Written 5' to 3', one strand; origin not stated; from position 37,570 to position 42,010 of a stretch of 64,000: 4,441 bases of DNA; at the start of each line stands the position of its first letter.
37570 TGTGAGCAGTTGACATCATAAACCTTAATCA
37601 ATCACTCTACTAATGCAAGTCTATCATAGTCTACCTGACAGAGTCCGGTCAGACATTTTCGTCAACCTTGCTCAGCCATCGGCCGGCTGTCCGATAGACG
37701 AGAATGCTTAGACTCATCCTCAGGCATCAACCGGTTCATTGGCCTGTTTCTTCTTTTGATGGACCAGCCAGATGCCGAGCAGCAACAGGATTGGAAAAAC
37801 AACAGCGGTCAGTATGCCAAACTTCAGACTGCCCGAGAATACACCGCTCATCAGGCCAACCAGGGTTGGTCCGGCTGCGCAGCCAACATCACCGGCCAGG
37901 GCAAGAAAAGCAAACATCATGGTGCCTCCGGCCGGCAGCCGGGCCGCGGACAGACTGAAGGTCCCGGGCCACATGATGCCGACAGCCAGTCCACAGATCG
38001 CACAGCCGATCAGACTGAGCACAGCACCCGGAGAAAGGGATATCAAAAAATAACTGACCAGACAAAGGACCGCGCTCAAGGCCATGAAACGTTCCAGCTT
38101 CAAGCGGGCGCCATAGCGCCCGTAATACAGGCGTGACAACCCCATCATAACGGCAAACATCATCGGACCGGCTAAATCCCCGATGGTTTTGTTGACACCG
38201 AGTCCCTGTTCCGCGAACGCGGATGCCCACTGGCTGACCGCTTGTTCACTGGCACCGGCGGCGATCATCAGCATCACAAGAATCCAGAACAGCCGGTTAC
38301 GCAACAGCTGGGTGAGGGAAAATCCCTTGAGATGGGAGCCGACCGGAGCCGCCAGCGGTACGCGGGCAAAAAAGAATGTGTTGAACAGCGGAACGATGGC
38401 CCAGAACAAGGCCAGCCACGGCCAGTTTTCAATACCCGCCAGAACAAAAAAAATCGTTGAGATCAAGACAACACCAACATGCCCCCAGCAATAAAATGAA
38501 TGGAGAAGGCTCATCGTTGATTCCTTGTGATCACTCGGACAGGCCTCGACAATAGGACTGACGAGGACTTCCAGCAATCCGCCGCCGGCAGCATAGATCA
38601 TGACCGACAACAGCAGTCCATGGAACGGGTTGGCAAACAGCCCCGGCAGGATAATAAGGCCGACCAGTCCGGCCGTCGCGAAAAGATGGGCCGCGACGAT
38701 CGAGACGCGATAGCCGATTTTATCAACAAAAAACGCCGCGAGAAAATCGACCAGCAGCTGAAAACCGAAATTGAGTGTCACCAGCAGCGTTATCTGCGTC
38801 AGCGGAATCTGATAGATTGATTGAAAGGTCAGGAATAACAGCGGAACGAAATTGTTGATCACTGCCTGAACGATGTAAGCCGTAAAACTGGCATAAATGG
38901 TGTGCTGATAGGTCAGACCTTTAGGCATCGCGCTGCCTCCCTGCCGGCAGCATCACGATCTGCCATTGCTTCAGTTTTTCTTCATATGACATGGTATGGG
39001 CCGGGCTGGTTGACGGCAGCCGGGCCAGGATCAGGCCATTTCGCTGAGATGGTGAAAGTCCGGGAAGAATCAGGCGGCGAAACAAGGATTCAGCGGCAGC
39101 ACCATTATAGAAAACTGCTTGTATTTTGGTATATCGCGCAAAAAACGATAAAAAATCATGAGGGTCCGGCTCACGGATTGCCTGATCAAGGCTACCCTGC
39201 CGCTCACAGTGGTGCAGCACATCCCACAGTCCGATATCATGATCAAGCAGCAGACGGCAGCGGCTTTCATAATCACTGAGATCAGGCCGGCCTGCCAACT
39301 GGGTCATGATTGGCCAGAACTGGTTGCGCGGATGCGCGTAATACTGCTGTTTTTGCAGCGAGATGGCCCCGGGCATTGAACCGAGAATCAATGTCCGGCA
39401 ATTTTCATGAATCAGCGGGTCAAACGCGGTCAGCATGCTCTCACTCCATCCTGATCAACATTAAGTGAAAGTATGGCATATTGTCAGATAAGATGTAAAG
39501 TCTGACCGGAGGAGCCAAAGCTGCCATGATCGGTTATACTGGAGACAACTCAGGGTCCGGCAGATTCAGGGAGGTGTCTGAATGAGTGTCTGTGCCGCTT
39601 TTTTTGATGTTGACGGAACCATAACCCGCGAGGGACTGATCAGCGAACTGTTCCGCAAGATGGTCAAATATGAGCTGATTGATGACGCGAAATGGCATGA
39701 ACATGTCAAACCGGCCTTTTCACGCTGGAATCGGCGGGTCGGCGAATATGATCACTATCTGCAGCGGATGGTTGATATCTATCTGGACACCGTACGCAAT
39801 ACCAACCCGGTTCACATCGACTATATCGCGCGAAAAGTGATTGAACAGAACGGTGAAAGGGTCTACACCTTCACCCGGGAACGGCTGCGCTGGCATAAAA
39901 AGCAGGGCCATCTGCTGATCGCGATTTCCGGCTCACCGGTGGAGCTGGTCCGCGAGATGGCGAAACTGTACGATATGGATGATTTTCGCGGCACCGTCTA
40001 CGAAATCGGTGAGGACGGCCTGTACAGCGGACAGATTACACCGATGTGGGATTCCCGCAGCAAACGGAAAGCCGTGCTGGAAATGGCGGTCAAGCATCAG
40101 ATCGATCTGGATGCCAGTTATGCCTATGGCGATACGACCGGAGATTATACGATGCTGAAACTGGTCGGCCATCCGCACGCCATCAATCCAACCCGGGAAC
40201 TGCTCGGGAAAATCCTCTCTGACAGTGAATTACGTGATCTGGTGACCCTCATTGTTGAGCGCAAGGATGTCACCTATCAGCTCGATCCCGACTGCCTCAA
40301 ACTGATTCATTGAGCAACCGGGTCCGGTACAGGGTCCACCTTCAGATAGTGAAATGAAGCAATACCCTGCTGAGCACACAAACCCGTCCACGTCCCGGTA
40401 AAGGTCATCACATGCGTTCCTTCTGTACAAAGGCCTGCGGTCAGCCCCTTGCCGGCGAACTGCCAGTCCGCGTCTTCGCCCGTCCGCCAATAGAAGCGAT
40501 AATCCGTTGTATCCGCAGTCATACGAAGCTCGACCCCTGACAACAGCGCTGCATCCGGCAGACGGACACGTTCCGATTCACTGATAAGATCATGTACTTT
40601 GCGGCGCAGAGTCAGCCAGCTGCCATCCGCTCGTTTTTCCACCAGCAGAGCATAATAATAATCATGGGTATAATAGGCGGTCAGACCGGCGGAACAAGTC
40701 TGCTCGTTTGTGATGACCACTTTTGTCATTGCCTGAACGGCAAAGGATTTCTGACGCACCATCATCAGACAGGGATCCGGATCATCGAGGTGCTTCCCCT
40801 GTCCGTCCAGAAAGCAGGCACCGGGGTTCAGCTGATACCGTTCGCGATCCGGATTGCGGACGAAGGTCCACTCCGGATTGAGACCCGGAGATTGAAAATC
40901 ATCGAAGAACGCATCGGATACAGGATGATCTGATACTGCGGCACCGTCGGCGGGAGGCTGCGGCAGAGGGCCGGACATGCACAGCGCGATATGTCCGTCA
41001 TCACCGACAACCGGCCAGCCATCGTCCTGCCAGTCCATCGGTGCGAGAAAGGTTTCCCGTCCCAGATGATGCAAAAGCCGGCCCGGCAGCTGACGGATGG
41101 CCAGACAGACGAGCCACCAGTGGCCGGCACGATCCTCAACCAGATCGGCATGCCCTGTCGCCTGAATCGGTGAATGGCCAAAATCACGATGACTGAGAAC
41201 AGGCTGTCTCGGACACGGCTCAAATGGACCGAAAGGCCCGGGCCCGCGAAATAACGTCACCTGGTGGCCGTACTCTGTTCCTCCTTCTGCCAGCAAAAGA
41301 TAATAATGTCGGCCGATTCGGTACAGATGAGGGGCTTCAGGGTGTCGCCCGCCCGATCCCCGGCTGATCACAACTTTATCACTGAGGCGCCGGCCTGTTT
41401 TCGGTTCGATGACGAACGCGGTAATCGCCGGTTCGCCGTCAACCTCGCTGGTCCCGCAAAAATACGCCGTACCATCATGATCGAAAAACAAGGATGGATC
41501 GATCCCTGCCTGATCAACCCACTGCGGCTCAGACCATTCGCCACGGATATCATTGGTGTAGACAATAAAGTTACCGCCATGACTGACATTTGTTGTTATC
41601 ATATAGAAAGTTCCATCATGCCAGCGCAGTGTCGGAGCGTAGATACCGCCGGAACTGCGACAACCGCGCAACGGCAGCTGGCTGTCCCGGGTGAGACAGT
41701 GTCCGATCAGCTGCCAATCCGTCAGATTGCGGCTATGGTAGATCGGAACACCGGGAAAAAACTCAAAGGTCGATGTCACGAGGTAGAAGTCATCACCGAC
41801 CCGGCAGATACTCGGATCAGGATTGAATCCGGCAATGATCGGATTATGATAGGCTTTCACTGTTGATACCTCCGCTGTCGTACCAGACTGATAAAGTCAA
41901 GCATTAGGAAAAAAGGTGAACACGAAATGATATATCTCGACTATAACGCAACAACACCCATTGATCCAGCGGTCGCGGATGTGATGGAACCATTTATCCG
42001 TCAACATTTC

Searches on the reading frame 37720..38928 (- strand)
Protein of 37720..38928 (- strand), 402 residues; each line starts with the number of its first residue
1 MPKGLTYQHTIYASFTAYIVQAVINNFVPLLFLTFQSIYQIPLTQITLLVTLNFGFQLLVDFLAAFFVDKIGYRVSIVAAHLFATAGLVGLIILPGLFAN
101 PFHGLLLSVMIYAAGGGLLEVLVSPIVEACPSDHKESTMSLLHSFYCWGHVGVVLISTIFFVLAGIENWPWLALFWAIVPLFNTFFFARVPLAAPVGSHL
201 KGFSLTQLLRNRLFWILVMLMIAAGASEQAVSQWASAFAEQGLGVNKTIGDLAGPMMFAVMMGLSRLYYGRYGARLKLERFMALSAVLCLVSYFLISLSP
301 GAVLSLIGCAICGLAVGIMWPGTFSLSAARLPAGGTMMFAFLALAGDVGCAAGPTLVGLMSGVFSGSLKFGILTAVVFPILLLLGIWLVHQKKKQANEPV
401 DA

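Call 9: find_encoding_contigs(protein=window:37720-38928:-, flank=10000, max_places=10)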
Protein window:37720-38928:- (402 aa): 1 contig read that carries it; 1 place shown.
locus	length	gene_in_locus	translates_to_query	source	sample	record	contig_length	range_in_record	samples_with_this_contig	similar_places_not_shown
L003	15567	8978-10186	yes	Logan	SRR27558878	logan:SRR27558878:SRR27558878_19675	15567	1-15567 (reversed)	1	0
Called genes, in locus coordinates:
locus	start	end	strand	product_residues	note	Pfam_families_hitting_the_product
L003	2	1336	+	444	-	?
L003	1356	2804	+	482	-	PF11762:Arabinose_Iso_C (weak), PF02952:Fucose_iso_C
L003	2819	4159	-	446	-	PF00079:Serpin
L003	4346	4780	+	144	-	PF02566:OsmC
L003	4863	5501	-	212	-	-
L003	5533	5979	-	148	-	PF00266:Aminotran_5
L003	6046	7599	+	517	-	PF04616:Glyco_hydro_43, PF17851:GH43_C2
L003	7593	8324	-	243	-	PF00702:Hydrolase (weak), PF08282:Hydrolase_3 (faint), PF12710:HAD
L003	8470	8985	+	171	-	PF03167:UDG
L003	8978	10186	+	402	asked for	PF07690:MFS_1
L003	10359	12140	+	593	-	PF00672:HAMP (weak), PF06580:His_kinase, PF02518:HATPase_c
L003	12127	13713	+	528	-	PF00072:Response_reg, PF12833:HTH_18, PF00165:HTH_AraC (weak)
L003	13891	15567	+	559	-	?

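Call 12: search_protein_families(library=pfam, proteins=[window:37720-38928:-])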
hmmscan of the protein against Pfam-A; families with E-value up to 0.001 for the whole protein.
window:37720-38928:- (402 aa): 1 family
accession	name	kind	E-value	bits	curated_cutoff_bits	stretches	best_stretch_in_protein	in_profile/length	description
PF07690.21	MFS_1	-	1.2e-26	93.9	33.4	2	14-354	5-347/347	Major Facilitator Superfamily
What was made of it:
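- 37720..38928 (-): MFS transporter gene, the right border of the slot. PF07690 (call 12).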

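Call 14: find_related_loci(query=window:37720-38928:-, collection=genome_contigs, flank=10000)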
Query window:37720-38928:- (402 aa) in genome_contigs; peptide patterns used: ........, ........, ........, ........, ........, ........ (x = any residue, [..] = any of these).
599 stretches matched a pattern (row limit reached: there are more); 585 encode a relative of the query (tblastn E <= 1e-3); the best 80 are kept; 80 distinct loci.
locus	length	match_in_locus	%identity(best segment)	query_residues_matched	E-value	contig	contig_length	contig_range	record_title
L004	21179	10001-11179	62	6-398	3e-171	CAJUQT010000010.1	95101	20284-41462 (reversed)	MAG TPA_asm: uncultured Acetatifactor sp. isolate MGBC163656 genome assembly, contig: MGBC163656.10, whole genome shotgu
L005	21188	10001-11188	62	3-398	5e-170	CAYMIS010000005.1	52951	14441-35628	MAG TPA_asm: uncultured Roseburia sp. isolate SRP350583_co1_33 genome assembly, contig: NODE_875_length_52951_cov_18.779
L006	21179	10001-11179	64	7-399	6e-169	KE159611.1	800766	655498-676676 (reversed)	Lachnospiraceae bacterium M18-1 genomic scaffold acPFy-supercont1.4, whole genome shotgun sequence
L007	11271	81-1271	63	1-398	2e-168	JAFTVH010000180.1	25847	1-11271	MAG: Lachnospiraceae bacterium isolate RGIG4182 Roe_deer_Colon-2__c635351, whole genome shotgun sequence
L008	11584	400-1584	63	6-401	7e-168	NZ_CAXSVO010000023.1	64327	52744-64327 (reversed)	Ruminococcus sp. 5_1_39BFAA isolate CC00328 CC00328_23_NODE_23_length_64327_cov_106.786444, whole genome shotgun sequenc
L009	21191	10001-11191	63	1-398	6e-168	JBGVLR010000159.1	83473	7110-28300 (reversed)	MAG: Acetatifactor sp. isolate fecal_MAG_277 fecal_MAG_277_contig_0159, whole genome shotgun sequence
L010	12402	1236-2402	64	7-395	1e-167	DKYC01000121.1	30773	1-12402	MAG TPA_asm: Lachnospiraceae bacterium UBA7110 UBA7110_contig_23133, whole genome shotgun sequence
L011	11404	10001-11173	63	7-397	2e-167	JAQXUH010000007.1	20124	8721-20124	MAG: Eubacteriales bacterium isolate SUG1529 k141_6156297, whole genome shotgun sequence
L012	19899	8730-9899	62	7-397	2e-167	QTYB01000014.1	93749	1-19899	Ruminococcus sp. AM36-2AA AM36-2AA.Scaf14, whole genome shotgun sequence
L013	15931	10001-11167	63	6-394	4e-167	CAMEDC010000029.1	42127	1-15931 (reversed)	MAG: uncultured Lachnospiraceae bacterium isolate SRR11489746_bin.7_metaWRAP_v1.3_MAG genome assembly, contig: ERZ114667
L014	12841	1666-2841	62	7-398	4e-167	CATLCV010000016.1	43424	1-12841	MAG TPA_asm: uncultured Lachnospiraceae bacterium isolate MGG09759_1680015481 genome assembly, contig: ERR3199635_942, w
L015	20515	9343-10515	64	6-395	5e-167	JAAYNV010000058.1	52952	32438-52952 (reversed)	MAG: Clostridiales bacterium isolate AS21ysBPME_255 213565_AS21, whole genome shotgun sequence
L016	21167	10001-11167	63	6-394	3e-166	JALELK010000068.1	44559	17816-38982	MAG: Lachnospiraceae bacterium isolate SUG111 k141_10394284, whole genome shotgun sequence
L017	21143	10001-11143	64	6-386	1e-166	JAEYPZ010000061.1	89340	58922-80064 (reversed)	MAG: Bacillota bacterium isolate OH_CBB_215 k127_2233750, whole genome shotgun sequence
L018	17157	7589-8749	62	6-392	5e-166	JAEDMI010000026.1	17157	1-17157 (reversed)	MAG: Acetatifactor sp. isolate MAG262 NODE_3347_length_17157_cov_5.444451, whole genome shotgun sequence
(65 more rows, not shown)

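Call 53: search_protein_families(library=ncbifam, proteins=[window:37720-38928:-], max_evalue=0.00001)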
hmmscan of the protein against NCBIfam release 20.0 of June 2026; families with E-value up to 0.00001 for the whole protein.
window:37720-38928:- (402 aa): 0 families

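Call 61: list_cluster_members(proteins=[window:37720-38928:-, window:27768-28733:+, window:13518-15011:+, window:30334-31251:-])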
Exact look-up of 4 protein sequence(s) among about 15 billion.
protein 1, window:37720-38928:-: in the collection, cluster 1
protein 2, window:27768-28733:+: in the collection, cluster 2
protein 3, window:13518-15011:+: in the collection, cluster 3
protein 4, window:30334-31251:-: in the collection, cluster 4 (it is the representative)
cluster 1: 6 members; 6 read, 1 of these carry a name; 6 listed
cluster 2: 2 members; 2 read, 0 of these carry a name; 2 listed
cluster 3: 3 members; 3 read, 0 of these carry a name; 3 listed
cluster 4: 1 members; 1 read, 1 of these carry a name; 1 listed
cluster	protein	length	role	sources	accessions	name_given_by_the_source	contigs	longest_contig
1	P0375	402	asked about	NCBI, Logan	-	-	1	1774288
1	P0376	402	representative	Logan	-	-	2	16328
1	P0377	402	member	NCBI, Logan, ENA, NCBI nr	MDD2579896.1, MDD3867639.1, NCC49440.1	MAG: MFS transporter [Clostridia bacterium] | MFS transporter [Eubacteriales bacterium]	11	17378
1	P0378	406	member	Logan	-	-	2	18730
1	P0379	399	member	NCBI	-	-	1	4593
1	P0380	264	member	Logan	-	-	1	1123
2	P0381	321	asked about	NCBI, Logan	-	-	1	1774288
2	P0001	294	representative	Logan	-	-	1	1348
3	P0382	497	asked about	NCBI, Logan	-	-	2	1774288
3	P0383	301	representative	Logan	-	-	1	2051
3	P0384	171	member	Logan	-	-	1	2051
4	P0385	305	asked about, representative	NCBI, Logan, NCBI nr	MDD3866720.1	MAG: carbohydrate ABC transporter permease [Eubacteriales bacterium] | carbohydrate ABC transporter permease [Eubacteriales bacterium]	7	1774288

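Call 62: find_encoding_contigs(protein=P0378, flank=10000, max_places=5)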
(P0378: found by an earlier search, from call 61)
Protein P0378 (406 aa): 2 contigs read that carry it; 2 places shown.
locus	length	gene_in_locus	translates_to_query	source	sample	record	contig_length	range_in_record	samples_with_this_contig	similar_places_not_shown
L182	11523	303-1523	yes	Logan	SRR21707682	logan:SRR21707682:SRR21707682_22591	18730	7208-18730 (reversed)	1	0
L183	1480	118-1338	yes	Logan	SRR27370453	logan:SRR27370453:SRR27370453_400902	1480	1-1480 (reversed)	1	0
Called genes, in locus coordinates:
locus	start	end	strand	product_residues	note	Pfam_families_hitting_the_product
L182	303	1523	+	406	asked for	PF07690:MFS_1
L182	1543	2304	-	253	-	PF09860:DUF2087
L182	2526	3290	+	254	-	PF00092:VWA (weak), PF13519:VWA_2 (faint)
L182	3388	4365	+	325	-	PF13672:PP2C_2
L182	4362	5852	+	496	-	PF00069:Pkinase (weak)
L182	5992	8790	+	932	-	PF00023:Ank (faint), PF12796:Ank_2, PF13637:Ank_4 (faint), PF13857:Ank_5 (faint), PF13606:Ank_3 (faint), PF12796:Ank_2, PF08238:Sel1 (faint)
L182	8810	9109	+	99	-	PF05402:PqqD (weak)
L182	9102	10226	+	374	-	PF04055:Radical_SAM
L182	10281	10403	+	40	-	-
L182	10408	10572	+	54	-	-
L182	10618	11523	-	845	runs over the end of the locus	PF02811:PHP, PF07733:DNA_pol3_alpha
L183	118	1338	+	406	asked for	PF07690:MFS_1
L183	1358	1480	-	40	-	?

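Call 63: find_encoding_contigs(protein=P0377, flank=10000, max_places=10)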
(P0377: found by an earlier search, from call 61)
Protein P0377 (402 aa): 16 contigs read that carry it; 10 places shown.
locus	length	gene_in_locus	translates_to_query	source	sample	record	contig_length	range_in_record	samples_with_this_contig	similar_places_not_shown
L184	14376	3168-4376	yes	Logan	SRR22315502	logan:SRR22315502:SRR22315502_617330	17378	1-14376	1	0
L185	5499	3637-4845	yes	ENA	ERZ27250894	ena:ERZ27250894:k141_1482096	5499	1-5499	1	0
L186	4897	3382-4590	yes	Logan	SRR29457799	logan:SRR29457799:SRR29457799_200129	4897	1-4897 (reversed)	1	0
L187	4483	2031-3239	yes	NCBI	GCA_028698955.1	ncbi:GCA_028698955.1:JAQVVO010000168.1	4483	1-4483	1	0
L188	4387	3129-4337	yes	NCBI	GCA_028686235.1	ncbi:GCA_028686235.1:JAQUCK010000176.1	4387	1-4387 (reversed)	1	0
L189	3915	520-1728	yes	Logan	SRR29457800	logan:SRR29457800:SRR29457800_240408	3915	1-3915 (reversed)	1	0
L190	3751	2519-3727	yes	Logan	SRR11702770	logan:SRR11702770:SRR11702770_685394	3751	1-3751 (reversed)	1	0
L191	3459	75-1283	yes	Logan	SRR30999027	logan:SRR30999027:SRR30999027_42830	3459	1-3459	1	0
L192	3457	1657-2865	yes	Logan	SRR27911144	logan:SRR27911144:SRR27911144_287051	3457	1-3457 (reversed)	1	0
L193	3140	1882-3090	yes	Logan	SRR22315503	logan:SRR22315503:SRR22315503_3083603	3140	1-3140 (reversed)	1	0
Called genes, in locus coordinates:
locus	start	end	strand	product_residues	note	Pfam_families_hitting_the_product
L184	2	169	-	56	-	?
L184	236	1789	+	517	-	PF04616:Glyco_hydro_43, PF17851:GH43_C2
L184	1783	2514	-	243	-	PF00702:Hydrolase (weak), PF08282:Hydrolase_3 (faint), PF12710:HAD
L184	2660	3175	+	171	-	PF03167:UDG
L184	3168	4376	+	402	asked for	PF07690:MFS_1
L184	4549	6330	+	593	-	PF00672:HAMP (weak), PF06580:His_kinase, PF02518:HATPase_c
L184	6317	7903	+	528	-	PF00072:Response_reg, PF12833:HTH_18, PF00165:HTH_AraC (weak)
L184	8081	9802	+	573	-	PF01547:SBP_bac_1, PF13416:SBP_bac_8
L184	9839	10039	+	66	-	-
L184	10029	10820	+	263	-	PF00528:BPD_transp_1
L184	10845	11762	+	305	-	PF00528:BPD_transp_1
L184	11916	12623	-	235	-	PF04607:RelA_SpoT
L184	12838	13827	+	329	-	PF05222:AlaDh_PNT_N, PF02826:2-Hacid_dh_C (faint), PF01262:AlaDh_PNT_C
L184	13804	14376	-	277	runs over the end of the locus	PF01261:AP_endonuc_2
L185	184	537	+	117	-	-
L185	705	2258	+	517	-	PF04616:Glyco_hydro_43, PF17851:GH43_C2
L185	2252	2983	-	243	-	PF00702:Hydrolase (weak), PF08282:Hydrolase_3 (faint), PF12710:HAD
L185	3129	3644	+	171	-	PF03167:UDG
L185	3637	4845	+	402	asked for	PF07690:MFS_1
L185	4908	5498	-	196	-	?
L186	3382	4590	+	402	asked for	PF07690:MFS_1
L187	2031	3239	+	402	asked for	PF07690:MFS_1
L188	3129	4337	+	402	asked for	PF07690:MFS_1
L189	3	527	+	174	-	?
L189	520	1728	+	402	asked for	PF07690:MFS_1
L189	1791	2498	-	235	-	PF04607:RelA_SpoT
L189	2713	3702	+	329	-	PF05222:AlaDh_PNT_N, PF02826:2-Hacid_dh_C (weak), PF01262:AlaDh_PNT_C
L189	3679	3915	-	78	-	?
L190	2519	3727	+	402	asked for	PF07690:MFS_1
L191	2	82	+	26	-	?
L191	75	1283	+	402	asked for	PF07690:MFS_1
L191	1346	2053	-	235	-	PF04607:RelA_SpoT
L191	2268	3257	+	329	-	PF05222:AlaDh_PNT_N, PF02826:2-Hacid_dh_C (weak), PF01262:AlaDh_PNT_C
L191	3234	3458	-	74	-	?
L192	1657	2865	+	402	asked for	PF07690:MFS_1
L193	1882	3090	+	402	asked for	PF07690:MFS_1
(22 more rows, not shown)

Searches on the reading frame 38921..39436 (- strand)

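Call 12: search_protein_families(library=pfam, proteins=[window:38921-39436:-])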
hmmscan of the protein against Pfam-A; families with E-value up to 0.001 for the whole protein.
window:38921-39436:- (171 aa): 1 family
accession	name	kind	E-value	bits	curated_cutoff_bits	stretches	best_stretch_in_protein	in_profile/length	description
PF03167.25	UDG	-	1.3e-09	38.7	24.3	1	11-159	6-132/141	Uracil DNA glycosylase superfamily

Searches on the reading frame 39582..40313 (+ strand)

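Call 12: search_protein_families(library=pfam, proteins=[window:39582-40313:+])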
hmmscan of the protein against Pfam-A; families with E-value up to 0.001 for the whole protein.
window:39582-40313:+ (243 aa): 3 families
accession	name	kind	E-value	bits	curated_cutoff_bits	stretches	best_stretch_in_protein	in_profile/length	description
PF12710.13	HAD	-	8.3e-20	72.4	27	1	6-193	1-189/189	haloacid dehalogenase-like hydrolase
PF00702.32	Hydrolase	-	1.8e-07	32.2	26.4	1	5-196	3-191/191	haloacid dehalogenase-like hydrolase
PF08282.18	Hydrolase_3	-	5.2e-06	26.8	20.9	0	159-202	186-229/255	haloacid dehalogenase-like hydrolase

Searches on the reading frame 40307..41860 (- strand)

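Call 75: search_protein_families(library=pfam, proteins=[window:40307-41860:-], max_evalue=0.00001)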
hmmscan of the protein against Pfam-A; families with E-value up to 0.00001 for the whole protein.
window:40307-41860:- (517 aa): 2 families
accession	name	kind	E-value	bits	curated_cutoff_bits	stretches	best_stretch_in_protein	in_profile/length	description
PF04616.20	Glyco_hydro_43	-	2.5e-79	267.1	32.2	1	4-283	1-288/288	Glycosyl hydrolases family 43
PF17851.8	GH43_C2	-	1.9e-27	96.7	22.7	1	320-504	2-193/203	Beta xylosidase C-terminal Concanavalin A-like domain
